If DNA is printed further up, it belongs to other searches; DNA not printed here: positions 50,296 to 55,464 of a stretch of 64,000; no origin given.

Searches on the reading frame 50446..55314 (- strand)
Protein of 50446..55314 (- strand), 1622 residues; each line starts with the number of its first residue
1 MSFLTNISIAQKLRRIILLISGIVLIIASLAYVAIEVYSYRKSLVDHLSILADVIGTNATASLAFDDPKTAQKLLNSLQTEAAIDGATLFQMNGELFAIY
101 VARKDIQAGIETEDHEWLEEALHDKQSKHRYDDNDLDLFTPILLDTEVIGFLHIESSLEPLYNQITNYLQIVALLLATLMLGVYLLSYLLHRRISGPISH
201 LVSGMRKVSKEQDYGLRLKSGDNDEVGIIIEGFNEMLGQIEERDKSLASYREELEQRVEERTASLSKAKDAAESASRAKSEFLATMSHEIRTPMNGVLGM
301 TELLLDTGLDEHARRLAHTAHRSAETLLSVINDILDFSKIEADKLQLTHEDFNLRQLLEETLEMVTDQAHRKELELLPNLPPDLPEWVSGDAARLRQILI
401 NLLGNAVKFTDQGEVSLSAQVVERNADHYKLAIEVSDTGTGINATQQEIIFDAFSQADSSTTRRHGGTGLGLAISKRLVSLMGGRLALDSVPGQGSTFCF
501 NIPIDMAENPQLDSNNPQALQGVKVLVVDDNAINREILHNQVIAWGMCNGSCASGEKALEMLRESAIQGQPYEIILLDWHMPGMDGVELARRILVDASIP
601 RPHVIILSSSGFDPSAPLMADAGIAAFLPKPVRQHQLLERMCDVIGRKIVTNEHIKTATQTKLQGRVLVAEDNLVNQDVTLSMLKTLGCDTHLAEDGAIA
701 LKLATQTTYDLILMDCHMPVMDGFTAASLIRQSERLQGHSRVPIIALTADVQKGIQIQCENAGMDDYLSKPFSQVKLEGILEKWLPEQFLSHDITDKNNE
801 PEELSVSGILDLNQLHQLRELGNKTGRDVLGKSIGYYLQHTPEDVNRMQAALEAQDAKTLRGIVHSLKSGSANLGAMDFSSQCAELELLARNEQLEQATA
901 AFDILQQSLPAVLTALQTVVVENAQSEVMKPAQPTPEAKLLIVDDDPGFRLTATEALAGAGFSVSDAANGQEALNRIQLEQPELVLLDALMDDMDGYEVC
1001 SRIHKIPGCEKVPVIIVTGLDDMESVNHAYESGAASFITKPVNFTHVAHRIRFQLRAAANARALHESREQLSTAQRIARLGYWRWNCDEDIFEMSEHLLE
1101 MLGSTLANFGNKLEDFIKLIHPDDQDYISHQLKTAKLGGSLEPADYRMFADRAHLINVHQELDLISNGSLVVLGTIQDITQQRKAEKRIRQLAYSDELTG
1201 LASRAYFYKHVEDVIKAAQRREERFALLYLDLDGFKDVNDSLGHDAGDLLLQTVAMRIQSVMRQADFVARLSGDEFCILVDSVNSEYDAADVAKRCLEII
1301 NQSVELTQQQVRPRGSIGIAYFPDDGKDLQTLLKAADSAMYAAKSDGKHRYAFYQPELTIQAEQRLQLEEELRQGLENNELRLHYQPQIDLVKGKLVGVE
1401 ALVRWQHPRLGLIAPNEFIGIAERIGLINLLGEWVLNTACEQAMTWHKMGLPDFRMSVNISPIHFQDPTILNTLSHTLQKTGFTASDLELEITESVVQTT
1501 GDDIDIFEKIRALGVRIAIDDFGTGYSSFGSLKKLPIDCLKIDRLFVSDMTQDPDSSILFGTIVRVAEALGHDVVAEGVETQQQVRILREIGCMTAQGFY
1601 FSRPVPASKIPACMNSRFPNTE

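Call 48: search_protein_families(library=pfam, proteins=[window:50446-55314:-], max_evalue=0.00001)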
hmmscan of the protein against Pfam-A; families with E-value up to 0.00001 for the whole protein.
window:50446-55314:- (1622 aa): 8 families
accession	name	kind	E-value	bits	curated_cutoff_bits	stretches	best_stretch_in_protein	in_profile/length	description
PF00563.25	EAL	-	2.4e-75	253.4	31.3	1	1370-1604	2-236/236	EAL domain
PF00072.30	Response_reg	-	5.9e-70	232.9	30.2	3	941-1051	2-110/111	Response regulator receiver domain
PF00990.26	GGDEF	-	1.8e-47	161.5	23.8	1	1193-1349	1-160/161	Diguanylate cyclase, GGDEF domain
PF02518.31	HATPase_c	-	1e-27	97.2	26.4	1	390-504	1-109/111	Histidine kinase-, DNA gyrase B-, and HSP90-like ATPase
PF00512.31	HisKA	-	5.9e-22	77.9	26.9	1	278-342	1-65/66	His Kinase A (phospho-acceptor) domain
PF17152.10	CHASE8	-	6.8e-15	55.6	27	1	41-154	2-101/102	Periplasmic sensor domain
PF01627.28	Hpt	-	3.7e-13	50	24.6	1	835-913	4-82/84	Hpt domain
PF00672.30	HAMP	-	4.7e-08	33.7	25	1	189-242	1-53/53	HAMP domain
